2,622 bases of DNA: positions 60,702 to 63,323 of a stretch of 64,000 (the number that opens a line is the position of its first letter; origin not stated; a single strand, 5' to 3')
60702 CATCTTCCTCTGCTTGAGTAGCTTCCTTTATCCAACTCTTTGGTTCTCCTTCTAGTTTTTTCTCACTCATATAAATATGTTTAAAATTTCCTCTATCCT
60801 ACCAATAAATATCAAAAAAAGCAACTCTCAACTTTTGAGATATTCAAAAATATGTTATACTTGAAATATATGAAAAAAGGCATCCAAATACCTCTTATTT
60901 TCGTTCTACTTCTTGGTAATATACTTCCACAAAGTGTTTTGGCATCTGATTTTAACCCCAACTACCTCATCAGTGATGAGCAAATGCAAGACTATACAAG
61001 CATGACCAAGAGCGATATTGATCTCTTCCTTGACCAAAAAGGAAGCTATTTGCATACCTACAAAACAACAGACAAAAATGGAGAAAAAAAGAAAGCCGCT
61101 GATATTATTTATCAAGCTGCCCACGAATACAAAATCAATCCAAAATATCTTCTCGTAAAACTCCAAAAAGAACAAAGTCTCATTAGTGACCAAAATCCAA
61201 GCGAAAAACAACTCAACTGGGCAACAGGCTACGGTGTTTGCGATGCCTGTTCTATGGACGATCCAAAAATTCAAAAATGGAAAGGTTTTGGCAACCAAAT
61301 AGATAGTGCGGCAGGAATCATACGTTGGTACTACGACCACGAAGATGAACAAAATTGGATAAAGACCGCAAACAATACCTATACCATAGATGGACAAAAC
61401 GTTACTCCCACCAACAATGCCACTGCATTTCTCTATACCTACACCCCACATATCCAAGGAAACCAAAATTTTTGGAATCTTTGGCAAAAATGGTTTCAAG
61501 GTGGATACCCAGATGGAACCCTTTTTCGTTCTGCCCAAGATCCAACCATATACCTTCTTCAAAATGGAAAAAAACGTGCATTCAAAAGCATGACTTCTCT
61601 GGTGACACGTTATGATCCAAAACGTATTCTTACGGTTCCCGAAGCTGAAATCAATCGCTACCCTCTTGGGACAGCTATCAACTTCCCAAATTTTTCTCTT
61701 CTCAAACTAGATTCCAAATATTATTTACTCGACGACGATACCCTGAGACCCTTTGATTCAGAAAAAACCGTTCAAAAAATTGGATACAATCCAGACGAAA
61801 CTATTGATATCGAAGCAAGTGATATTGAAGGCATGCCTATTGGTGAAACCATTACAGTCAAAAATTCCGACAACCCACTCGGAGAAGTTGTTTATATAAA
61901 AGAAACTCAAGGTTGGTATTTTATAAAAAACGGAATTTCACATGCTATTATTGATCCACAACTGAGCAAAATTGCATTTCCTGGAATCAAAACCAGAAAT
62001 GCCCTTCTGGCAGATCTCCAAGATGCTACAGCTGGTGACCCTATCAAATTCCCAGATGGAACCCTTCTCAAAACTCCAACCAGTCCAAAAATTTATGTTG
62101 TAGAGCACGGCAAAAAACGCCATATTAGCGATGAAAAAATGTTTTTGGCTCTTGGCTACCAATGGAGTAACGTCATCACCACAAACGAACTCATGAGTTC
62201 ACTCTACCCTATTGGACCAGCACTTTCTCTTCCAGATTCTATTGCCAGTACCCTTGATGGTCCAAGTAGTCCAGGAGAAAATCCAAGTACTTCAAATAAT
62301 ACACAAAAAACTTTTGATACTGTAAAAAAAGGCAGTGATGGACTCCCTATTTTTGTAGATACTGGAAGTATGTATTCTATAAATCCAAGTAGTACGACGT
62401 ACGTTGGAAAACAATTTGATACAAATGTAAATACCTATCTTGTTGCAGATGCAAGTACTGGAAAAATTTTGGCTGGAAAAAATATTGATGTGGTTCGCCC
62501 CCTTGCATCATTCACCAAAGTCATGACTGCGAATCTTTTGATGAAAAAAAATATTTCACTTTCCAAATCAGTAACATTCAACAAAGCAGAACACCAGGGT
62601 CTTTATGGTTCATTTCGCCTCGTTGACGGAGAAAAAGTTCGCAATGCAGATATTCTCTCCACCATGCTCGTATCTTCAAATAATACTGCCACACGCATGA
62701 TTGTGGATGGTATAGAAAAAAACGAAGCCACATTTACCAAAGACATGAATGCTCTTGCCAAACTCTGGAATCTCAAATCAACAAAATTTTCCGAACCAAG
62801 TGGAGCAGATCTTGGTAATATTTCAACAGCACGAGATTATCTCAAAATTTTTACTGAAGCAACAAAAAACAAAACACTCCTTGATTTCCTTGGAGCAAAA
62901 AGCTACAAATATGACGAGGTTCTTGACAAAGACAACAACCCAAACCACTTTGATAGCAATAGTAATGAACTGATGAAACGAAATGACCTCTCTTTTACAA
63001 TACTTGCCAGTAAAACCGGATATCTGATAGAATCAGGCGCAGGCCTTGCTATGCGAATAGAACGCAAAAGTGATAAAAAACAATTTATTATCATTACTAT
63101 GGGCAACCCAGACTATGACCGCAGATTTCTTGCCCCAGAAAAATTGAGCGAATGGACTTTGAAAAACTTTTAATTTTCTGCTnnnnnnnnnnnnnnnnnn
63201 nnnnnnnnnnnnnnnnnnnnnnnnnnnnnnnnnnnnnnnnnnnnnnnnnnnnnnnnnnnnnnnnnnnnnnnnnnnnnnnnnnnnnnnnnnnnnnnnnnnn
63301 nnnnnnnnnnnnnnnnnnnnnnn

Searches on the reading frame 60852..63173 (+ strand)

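Call 69: search_protein_families(library=pfam, proteins=[window:60852-63173:+], max_evalue=0.0001)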
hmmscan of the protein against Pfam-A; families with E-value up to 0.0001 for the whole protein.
window:60852-63173:+ (773 aa): 2 families
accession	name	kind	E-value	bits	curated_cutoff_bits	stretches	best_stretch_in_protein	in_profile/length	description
PF00768.25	Peptidase_S11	-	1.5e-27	97.1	27.6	1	523-752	9-237/239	D-alanyl-D-alanine carboxypeptidase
PF13354.11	Beta-lactamase2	-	1.8e-10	41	22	1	530-669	3-145/214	Beta-lactamase enzyme family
